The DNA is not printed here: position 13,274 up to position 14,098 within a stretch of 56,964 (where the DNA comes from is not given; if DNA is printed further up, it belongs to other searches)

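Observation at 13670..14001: Extreme local pile-up of CcrM-type GANTC sites (15 in 332 bp) over a small gene and its promoter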

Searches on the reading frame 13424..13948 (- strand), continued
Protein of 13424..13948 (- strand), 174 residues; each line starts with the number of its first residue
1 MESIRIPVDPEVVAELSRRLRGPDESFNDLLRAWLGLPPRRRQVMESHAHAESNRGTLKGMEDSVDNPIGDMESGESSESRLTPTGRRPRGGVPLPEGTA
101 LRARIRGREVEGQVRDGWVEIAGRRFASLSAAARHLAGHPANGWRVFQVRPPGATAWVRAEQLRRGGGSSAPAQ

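Call 80: search_protein_families(library=pfam, proteins=[P0019, P0026, P0038, P0043, P0069, P0111, P0119, P0120, P0145, P0018], max_evalue=0.1)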
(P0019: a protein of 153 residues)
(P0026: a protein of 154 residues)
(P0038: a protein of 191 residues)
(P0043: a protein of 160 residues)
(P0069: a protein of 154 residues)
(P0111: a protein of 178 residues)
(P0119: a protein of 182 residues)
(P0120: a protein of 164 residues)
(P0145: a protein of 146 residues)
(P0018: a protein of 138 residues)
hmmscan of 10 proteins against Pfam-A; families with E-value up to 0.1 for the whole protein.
P0019 (153 aa): 3 families
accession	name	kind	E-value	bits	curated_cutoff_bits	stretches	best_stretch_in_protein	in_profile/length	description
PF11149.13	DUF2924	-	7.5e-08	33.2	31.2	1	79-133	79-133/135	Protein of unknown function (DUF2924)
PF14267.11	DUF4357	-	4e-07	30.3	38.4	1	109-133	23-47/54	Domain of unknown function (DUF4357)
PF18755.6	RAMA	-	1.6e-05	25.2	35.2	1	92-134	43-88/107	Restriction Enzyme Adenine Methylase Associated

P0026 (154 aa): 4 families
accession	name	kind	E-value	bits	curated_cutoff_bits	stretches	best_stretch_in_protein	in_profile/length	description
PF18755.6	RAMA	-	1.5e-08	35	35.2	1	81-137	30-89/107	Restriction Enzyme Adenine Methylase Associated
PF11149.13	DUF2924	-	7.6e-08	33.2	31.2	1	82-135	81-134/135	Protein of unknown function (DUF2924)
PF17206.9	SeqA_N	-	6.3e-06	25.8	23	1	5-38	2-35/36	SeqA protein N-terminal domain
PF14267.11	DUF4357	-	0.0021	18.4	38.4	1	111-137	24-50/54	Domain of unknown function (DUF4357)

P0038 (191 aa): 3 families
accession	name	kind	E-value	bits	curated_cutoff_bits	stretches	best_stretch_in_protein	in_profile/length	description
PF11149.13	DUF2924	-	9.1e-07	29.7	31.2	1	91-146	79-134/135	Protein of unknown function (DUF2924)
PF14267.11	DUF4357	-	6.2e-06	26.5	38.4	1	115-145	17-47/54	Domain of unknown function (DUF4357)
PF18755.6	RAMA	-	8.5e-05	22.9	35.2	1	97-153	36-92/107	Restriction Enzyme Adenine Methylase Associated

P0043 (160 aa): 3 families
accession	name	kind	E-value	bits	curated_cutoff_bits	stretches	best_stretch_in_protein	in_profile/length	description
PF18755.6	RAMA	-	2.2e-08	34.5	35.2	1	85-136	33-88/107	Restriction Enzyme Adenine Methylase Associated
PF11149.13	DUF2924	-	4e-08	34.1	31.2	1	69-135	67-133/135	Protein of unknown function (DUF2924)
PF14267.11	DUF4357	-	9.3e-06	25.9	38.4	1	112-135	24-47/54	Domain of unknown function (DUF4357)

P0069 (154 aa): 6 families
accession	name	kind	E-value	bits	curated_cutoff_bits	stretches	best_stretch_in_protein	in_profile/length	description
PF11149.13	DUF2924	-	8.9e-08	32.9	31.2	1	65-138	81-133/135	Protein of unknown function (DUF2924)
PF18755.6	RAMA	-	1.9e-07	31.5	35.2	1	88-153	33-98/107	Restriction Enzyme Adenine Methylase Associated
PF14267.11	DUF4357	-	2.1e-05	24.8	38.4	1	116-138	25-47/54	Domain of unknown function (DUF4357)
PF02697.20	VAPB_antitox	-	0.0043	18.2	27.9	1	4-43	3-41/69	Putative antitoxin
PF01402.27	RHH_1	-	0.024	15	20.5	1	2-34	2-34/39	Ribbon-helix-helix protein, copG family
PF24434.1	DUF7557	-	0.08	12.8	25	0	1-38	1-37/45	Family of unknown function (DUF7557)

P0111 (178 aa): 5 families
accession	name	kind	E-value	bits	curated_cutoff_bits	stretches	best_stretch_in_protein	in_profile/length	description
PF18755.6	RAMA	-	2e-09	37.8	35.2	1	103-172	31-98/107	Restriction Enzyme Adenine Methylase Associated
PF17206.9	SeqA_N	-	4.9e-06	26.2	23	1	3-36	2-35/36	SeqA protein N-terminal domain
PF11149.13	DUF2924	-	1.3e-05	25.9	31.2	1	85-155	81-132/135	Protein of unknown function (DUF2924)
PF14267.11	DUF4357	-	0.0061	16.9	38.4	1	133-156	25-47/54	Domain of unknown function (DUF4357)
PF04836.17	IFRD_C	-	0.073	14.1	21.4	0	27-55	1-30/52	Interferon-related protein conserved region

P0119 (182 aa): 5 families
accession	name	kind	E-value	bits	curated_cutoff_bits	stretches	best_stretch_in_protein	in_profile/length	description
PF11149.13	DUF2924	-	3.2e-05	24.7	31.2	1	83-149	69-134/135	Protein of unknown function (DUF2924)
PF24434.1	DUF7557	-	0.00051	19.8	25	1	1-33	1-32/45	Family of unknown function (DUF7557)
PF17206.9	SeqA_N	-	0.006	16.3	23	1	1-33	1-33/36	SeqA protein N-terminal domain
PF02697.20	VAPB_antitox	-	0.0072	17.5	27.9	1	2-33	1-31/69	Putative antitoxin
PF01402.27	RHH_1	-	0.013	15.9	20.5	1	3-33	3-33/39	Ribbon-helix-helix protein, copG family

P0120 (164 aa): 4 families
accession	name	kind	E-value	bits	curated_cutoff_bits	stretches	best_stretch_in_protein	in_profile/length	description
PF18755.6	RAMA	-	2.5e-07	31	35.2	1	96-163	33-98/107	Restriction Enzyme Adenine Methylase Associated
PF14267.11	DUF4357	-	1.5e-05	25.3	38.4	1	124-147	24-47/54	Domain of unknown function (DUF4357)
PF11149.13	DUF2924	-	0.0049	17.6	31.2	1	93-146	80-132/135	Protein of unknown function (DUF2924)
PF02697.20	VAPB_antitox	-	0.028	15.6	27.9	1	2-45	2-47/69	Putative antitoxin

P0145 (146 aa): 3 families
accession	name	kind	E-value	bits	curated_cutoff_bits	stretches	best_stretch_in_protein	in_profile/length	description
PF14267.11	DUF4357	-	8.5e-08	32.5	38.4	1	103-132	20-49/54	Domain of unknown function (DUF4357)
PF18755.6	RAMA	-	2.6e-07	31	35.2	1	81-146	34-98/107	Restriction Enzyme Adenine Methylase Associated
PF11149.13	DUF2924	-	3.7e-07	30.9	31.2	1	66-130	81-133/135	Protein of unknown function (DUF2924)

P0018 (138 aa): 4 families
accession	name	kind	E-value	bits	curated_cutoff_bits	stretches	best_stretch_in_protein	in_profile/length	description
PF11149.13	DUF2924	-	4.9e-07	30.6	31.2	1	58-113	78-133/135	Protein of unknown function (DUF2924)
PF18755.6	RAMA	-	6e-07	29.8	35.2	1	63-129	33-98/107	Restriction Enzyme Adenine Methylase Associated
PF14267.11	DUF4357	-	7.4e-06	26.3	38.4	1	91-113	25-47/54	Domain of unknown function (DUF4357)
PF01361.26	Tautomerase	-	0.095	13.1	22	0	21-60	21-57/60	Tautomerase enzyme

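Call 82: find_homologous_proteins(query=A7, max_evalue=0.00001)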
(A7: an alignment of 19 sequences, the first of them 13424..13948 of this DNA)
Query A7 (19 sequences) (174 aa, profile of the alignment): 658 proteins with E <= 0.00001 among 8000 candidates; the best 120 are listed.
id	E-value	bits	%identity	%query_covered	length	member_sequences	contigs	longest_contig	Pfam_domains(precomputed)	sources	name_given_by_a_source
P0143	1.1e-48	184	27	93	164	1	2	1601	PF18755.7,PF14267.12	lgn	-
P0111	1.2e-47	180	28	92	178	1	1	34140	PF18755.7,PF11149.14,PF17206.10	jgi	jgi:hypothetical protein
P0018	2.9e-47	179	31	92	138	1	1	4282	PF18755.7,PF11149.14,PF14267.12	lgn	-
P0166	3.9e-47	179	30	91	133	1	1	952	PF18755.7,PF11149.14,PF14267.12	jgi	jgi:hypothetical protein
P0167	5.1e-47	178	34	93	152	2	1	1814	PF11149.14,PF14267.12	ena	-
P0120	8.5e-47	177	24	93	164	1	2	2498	PF18755.7,PF14267.12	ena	-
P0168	1.6e-46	177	29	93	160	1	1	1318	PF18755.7,PF14267.12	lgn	-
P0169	1.9e-46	176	32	87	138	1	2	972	PF18755.7,PF11149.14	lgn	-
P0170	2.4e-46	176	32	93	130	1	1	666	PF18755.7,PF11149.14,PF14267.12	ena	-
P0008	2.6e-46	176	50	94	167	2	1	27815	PF11149.14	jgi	-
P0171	3.1e-46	176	32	92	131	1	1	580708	PF18755.7,PF11149.14,PF14267.12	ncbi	ncbi:DUF4357 domain-containing protein [Sideroxyarcus sp. TK5]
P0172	3.2e-46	176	31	94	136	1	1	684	PF18755.7,PF11149.14,PF14267.12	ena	-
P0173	3.7e-46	175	32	92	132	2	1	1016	PF18755.7,PF11149.14,PF14267.12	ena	-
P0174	4.5e-46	175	32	93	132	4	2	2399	PF18755.7,PF11149.14,PF14267.12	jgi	jgi:hypothetical protein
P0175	4.7e-46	175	45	43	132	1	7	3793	PF18755.7,PF11149.14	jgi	jgi:Restriction Enzyme Adenine Methylase Associated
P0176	4.7e-46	175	34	92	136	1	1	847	PF18755.7,PF11149.14,PF14267.12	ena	-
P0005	4.7e-46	175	57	96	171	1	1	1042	PF11149.14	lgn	-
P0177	5.2e-46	175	26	93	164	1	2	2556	PF18755.7,PF14267.12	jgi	jgi:hypothetical protein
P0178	5.3e-46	175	28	92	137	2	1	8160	PF18755.7,PF11149.14,PF14267.12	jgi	-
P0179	5.6e-46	175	32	93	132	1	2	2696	PF18755.7,PF11149.14,PF14267.12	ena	-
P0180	6.0e-46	175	30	91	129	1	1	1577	PF18755.7,PF11149.14,PF14267.12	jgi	jgi:hypothetical protein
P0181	6.1e-46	175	27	97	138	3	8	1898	PF18755.7,PF11149.14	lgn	-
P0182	6.1e-46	175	28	93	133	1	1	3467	PF18755.7,PF11149.14,PF14267.12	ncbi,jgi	-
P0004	7.1e-46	174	58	95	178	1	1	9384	PF11149.14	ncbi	-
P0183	7.5e-46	174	30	91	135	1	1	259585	PF18755.7,PF11149.14,PF14267.12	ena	-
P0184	8.6e-46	174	43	43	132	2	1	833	PF18755.7,PF11149.14,PF14267.12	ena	-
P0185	9.2e-46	174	43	43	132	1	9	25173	PF18755.7,PF11149.14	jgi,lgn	jgi:hypothetical protein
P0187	1.1e-45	174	33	92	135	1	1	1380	PF18755.7,PF11149.14,PF14267.12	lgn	-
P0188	1.1e-45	174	33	91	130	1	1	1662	PF18755.7,PF11149.14,PF14267.12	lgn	-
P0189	1.1e-45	174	27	93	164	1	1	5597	PF18755.7,PF14267.12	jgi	jgi:hypothetical protein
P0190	1.1e-45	174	31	96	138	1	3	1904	PF18755.7,PF11149.14,PF14267.12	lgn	-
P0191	1.1e-45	174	33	92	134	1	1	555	PF18755.7,PF11149.14,PF14267.12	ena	-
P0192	1.2e-45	174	28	93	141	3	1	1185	PF18755.7,PF11149.14,PF14267.12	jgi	jgi:hypothetical protein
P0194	1.5e-45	173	34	93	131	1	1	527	PF18755.7,PF11149.14,PF14267.12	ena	-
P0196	1.8e-45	173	33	91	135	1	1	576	PF18755.7,PF11149.14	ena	-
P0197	1.8e-45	173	33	91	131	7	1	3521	PF18755.7,PF11149.14,PF14267.12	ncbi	-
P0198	1.8e-45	173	31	92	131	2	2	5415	PF18755.7,PF11149.14,PF14267.12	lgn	-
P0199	1.8e-45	173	30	91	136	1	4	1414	PF18755.7,PF11149.14,PF14267.12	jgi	jgi:Restriction Enzyme Adenine Methylase Associated/Protein of unknown function (DUF2924)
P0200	1.9e-45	173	41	43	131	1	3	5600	PF18755.7,PF11149.14,PF14267.12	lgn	-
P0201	2.1e-45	173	27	93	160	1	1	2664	PF18755.7,PF14267.12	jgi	jgi:hypothetical protein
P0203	2.3e-45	173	29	92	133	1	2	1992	PF18755.7,PF14267.12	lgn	-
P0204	2.8e-45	172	39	43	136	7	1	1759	PF18755.7,PF11149.14,PF14267.12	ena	-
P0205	3.0e-45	172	31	92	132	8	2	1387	PF18755.7,PF11149.14,PF14267.12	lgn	-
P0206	3.2e-45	172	31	92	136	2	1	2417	PF18755.7,PF11149.14,PF14267.12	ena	-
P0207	3.2e-45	172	38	43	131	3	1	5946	PF18755.7,PF11149.14,PF14267.12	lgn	-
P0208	4.3e-45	172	30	94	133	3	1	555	PF18755.7,PF11149.14,PF14267.12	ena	-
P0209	5.7e-45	171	32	93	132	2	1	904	PF18755.7,PF11149.14,PF14267.12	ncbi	-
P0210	5.8e-45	171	28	94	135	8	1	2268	PF18755.7,PF11149.14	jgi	jgi:hypothetical protein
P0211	5.9e-45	171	32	92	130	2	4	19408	PF18755.7,PF11149.14,PF14267.12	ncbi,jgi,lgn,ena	-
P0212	6.1e-45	171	30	92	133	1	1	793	PF18755.7,PF11149.14,PF14267.12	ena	-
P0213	6.2e-45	171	33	91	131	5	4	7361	PF18755.7,PF11149.14,PF14267.12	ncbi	-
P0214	6.5e-45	171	33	92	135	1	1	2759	PF18755.7,PF11149.14,PF14267.12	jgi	jgi:hypothetical protein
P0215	7.8e-45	171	41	43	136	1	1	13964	PF18755.7,PF11149.14,PF14267.12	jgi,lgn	jgi:hypothetical protein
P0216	7.8e-45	171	31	92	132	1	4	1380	PF18755.7,PF11149.14,PF14267.12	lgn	-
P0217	8.0e-45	171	31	91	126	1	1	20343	PF18755.7,PF11149.14,PF14267.12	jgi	jgi:hypothetical protein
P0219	9.2e-45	171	33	93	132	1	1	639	PF18755.7,PF11149.14,PF14267.12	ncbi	-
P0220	9.3e-45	171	28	93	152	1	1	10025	PF18755.7,PF11149.14,PF14267.12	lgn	-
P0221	9.7e-45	171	31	92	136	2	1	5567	PF18755.7,PF11149.14,PF14267.12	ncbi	-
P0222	9.9e-45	171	29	92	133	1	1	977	PF18755.7,PF11149.14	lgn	-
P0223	1.1e-44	171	31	93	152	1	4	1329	PF18755.7,PF14267.12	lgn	-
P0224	1.3e-44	170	29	92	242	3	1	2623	PF18755.7,PF14267.12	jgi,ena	-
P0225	1.3e-44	170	27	93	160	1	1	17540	PF18755.7,PF14267.12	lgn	-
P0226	1.3e-44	170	29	93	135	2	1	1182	PF18755.7,PF11149.14,PF14267.12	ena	-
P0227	1.4e-44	170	34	91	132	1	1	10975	PF18755.7,PF11149.14,PF14267.12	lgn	-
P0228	1.4e-44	170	33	92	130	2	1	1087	PF18755.7,PF11149.14,PF14267.12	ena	-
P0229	1.4e-44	170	26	93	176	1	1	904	PF18755.7,PF14267.12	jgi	jgi:hypothetical protein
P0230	1.5e-44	170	29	92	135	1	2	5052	PF18755.7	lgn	-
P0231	1.5e-44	170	29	92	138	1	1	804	PF18755.7,PF11149.14,PF14267.12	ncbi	-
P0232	1.6e-44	170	33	91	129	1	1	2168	PF18755.7,PF11149.14,PF14267.12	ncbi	-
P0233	1.6e-44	170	33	92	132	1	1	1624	PF18755.7,PF11149.14,PF14267.12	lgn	-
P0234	1.7e-44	170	35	91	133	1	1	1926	PF18755.7,PF11149.14,PF14267.12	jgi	-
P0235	1.7e-44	170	34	93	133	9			PF18755.7,PF11149.14,PF14267.12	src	-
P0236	1.8e-44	170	27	93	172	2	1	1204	PF18755.7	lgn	-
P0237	1.8e-44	170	30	92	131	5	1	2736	PF18755.7,PF11149.14,PF14267.12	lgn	-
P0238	1.8e-44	170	31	92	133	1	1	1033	PF18755.7,PF11149.14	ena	-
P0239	1.9e-44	170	28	93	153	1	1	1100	PF18755.7,PF14267.12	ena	-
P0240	1.9e-44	170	27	93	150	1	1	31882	PF18755.7,PF14267.12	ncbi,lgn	-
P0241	2.1e-44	170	31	92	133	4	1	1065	PF18755.7,PF11149.14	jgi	jgi:hypothetical protein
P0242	2.2e-44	170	32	93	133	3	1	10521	PF18755.7,PF11149.14,PF14267.12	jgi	jgi:hypothetical protein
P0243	2.2e-44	170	33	92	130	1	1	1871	PF18755.7,PF11149.14,PF14267.12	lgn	-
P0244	2.4e-44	169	32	94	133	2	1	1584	PF18755.7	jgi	jgi:hypothetical protein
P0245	2.5e-44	169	31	92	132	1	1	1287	PF18755.7,PF11149.14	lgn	-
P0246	2.5e-44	169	35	92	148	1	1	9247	PF18755.7,PF11149.14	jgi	jgi:hypothetical protein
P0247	2.6e-44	169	29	94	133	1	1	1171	PF18755.7,PF11149.14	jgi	jgi:hypothetical protein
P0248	2.7e-44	169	31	94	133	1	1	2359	PF18755.7,PF11149.14,PF14267.12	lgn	-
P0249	2.8e-44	169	30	94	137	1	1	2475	PF18755.7,PF11149.14,PF14267.12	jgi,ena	-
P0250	2.9e-44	169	31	93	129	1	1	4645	PF18755.7,PF11149.14,PF14267.12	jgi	-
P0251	2.9e-44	169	29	93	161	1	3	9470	PF18755.7,PF14267.12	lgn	-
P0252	3.0e-44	169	30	93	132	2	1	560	PF18755.7,PF11149.14,PF14267.12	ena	-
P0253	3.2e-44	169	34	92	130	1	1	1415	PF18755.7,PF11149.14,PF14267.12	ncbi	-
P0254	3.2e-44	169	31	92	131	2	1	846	PF18755.7,PF11149.14,PF14267.12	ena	-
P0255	3.5e-44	169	29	93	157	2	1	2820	PF18755.7,PF14267.12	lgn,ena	-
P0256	3.6e-44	169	29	92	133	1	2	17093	PF18755.7,PF11149.14,PF14267.12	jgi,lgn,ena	jgi:predicted CopG family antitoxin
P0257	3.9e-44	169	31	92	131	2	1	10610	PF18755.7,PF11149.14,PF14267.12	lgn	-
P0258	3.9e-44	169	30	94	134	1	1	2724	PF18755.7,PF11149.14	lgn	-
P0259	4.0e-44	169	30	92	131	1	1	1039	PF18755.7,PF11149.14,PF14267.12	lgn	-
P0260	4.1e-44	169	28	92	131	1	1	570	PF18755.7,PF11149.14,PF14267.12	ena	-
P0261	4.2e-44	169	30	92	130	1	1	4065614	PF18755.7,PF11149.14,PF14267.12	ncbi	ncbi:MAG: DUF4357 domain-containing protein [Syntrophales bacterium]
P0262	4.3e-44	169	32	92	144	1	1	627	PF18755.7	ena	-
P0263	4.5e-44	169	30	93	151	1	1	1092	PF18755.7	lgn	-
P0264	4.5e-44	169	29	93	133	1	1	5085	PF18755.7,PF11149.14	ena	-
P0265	4.6e-44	169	32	92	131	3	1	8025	PF18755.7,PF11149.14,PF14267.12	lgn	-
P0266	4.6e-44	169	34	91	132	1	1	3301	PF18755.7,PF11149.14,PF14267.12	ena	-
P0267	4.7e-44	169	26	93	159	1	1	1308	PF18755.7,PF14267.12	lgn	-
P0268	4.7e-44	168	29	92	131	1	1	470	PF18755.7,PF11149.14,PF14267.12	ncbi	ncbi:hypothetical protein D9M68_914890 [compost metagenome]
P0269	4.7e-44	168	32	92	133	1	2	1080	PF18755.7,PF11149.14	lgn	-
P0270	4.8e-44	168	29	93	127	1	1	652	PF18755.7,PF11149.14,PF14267.12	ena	-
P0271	4.8e-44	168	31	93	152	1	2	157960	PF14267.12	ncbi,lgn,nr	ncbi:MAG: DUF4357 domain-containing protein [Sphingobium sp.]|nr:DUF4357 domain-containing protein [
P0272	4.8e-44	168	38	43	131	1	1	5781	PF18755.7,PF11149.14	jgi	jgi:hypothetical protein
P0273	5.3e-44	168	36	43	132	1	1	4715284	PF18755.7,PF11149.14,PF14267.12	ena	-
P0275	5.5e-44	168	30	87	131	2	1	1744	PF18755.7,PF11149.14,PF14267.12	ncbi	-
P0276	5.9e-44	168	33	95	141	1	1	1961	PF18755.7,PF11149.14,PF14267.12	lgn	-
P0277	6.0e-44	168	31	92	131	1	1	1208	PF18755.7,PF11149.14,PF14267.12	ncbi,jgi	jgi:hypothetical protein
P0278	6.1e-44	168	33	91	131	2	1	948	PF18755.7,PF11149.14,PF14267.12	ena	-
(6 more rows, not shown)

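Call 83: find_encoding_contigs(protein=P0271, flank=6000, max_places=2)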
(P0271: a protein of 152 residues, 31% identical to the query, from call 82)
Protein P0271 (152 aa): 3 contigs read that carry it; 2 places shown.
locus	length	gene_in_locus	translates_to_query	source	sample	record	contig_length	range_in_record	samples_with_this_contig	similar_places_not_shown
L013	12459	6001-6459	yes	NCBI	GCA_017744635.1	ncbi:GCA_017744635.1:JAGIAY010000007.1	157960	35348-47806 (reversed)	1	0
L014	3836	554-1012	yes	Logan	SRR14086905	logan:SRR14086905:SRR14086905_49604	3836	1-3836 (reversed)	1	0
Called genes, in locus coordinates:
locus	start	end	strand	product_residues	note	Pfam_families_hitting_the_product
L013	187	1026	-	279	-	PF13640:2OG-FeII_Oxy_3, PF13661:2OG-FeII_Oxy_4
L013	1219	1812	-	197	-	PF12276:DUF3617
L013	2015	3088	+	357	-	PF01476:LysM, PF13930:Endonuclea_NS_2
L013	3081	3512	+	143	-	-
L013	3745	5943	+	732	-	PF00270:DEAD (weak), PF04851:ResIII, PF17757:UvrB_inter, PF27431:UvrB_3rd, PF00271:Helicase_C, PF12344:UvrB, PF02151:UVR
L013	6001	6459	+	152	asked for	PF14267:DUF4357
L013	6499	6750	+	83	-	PF07927:HicA_toxin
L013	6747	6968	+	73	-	PF15919:HicB_lk_antitox (weak)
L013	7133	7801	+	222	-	-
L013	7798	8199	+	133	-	PF06429:Flg_bbr_C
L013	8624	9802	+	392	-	PF00364:Biotin_lipoyl (faint), PF25973:BSH_CzcB, PF25881:HH_YBHG (weak), PF25994:HH_AprE (weak), PF25876:HH_MFP_RND (weak), PF25954:Beta-barrel_RND_2, PF25967:RND-MFP_C, PF25989:YknX_C, +1 more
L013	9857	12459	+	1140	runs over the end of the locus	PF00873:ACR_tran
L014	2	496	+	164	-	?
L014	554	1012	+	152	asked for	PF14267:DUF4357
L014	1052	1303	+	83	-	PF07927:HicA_toxin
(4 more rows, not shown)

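Call 84: find_encoding_contigs(protein=P0171, flank=6000, max_places=1)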
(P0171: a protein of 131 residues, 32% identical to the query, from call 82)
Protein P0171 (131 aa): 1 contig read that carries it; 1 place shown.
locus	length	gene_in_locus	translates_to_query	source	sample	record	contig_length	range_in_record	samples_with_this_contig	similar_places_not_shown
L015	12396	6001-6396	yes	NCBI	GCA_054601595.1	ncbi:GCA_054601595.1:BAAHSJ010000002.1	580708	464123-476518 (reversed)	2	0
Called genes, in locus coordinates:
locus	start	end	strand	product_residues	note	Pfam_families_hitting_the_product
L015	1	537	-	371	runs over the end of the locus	PF05222:AlaDh_PNT_N, PF01262:AlaDh_PNT_C, PF02826:2-Hacid_dh_C (faint)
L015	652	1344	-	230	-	PF01135:PCMT, PF13489:Methyltransf_23 (weak), PF13847:Methyltransf_31 (weak), PF08241:Methyltransf_11 (weak), PF13649:Methyltransf_25 (weak)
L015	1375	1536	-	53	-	-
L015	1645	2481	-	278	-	PF02129:Peptidase_S15 (faint), PF00561:Abhydrolase_1, PF12146:Hydrolase_4, PF12697:Abhydrolase_6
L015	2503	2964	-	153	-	PF19480:DUF6016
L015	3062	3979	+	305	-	-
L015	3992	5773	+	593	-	PF13522:GATase_6, PF13537:GATase_7, PF00733:Asn_synthase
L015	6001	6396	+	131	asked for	PF11149:DUF2924 (weak), PF18755:RAMA (weak), PF14267:DUF4357 (weak)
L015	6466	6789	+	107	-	-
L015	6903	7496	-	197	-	PF08212:Lipocalin_2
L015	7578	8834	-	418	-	PF13428:TPR_14 (faint), PF13432:TPR_16 (faint), PF14559:TPR_19 (faint), PF23914:TPR_CcmH_CycH, PF07719:TPR_2 (faint), PF23892:Ig_CycH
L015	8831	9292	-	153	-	PF03918:CcmH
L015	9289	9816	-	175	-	PF08534:Redoxin, PF00578:AhpC-TSA, PF00085:Thioredoxin (faint)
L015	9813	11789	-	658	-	PF01578:Cytochrom_C_asm, PF16327:CcmF_C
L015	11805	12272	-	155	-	PF03100:CcmE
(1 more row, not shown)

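Call 85: find_encoding_contigs(protein=P0111, flank=6000, max_places=1)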
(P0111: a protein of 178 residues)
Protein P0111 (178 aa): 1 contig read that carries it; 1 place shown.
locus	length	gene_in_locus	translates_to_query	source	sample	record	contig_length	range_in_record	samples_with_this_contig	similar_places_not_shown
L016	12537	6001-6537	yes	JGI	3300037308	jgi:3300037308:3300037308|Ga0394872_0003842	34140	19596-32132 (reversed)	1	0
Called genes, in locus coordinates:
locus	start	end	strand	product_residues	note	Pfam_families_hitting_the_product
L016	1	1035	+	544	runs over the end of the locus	PF28494:GlyRS_ins_1, PF00587:tRNA-synt_2b, PF03129:HGTP_anticodon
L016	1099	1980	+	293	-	PF01435:Peptidase_M48 (weak)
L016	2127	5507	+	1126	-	PF00133:tRNA-synt_1, PF09334:tRNA-synt_1g (weak), PF08264:Anticodon_1, PF19302:DUF5915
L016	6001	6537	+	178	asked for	PF17206:SeqA_N (weak), PF11149:DUF2924 (weak), PF18755:RAMA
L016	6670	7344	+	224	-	PF00092:VWA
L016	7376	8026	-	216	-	PF10677:DUF2490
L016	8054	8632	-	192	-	-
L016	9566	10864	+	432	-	PF07733:DNA_pol3_alpha, PF17657:DNA_pol3_finger, PF14579:HHH_6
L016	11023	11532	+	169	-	PF00254:FKBP_C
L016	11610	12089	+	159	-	-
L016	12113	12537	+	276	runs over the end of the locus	PF01884:PcrB, PF05690:ThiG (faint), PF00977:His_biosynth, PF01180:DHO_dh (weak), PF01207:Dus (weak)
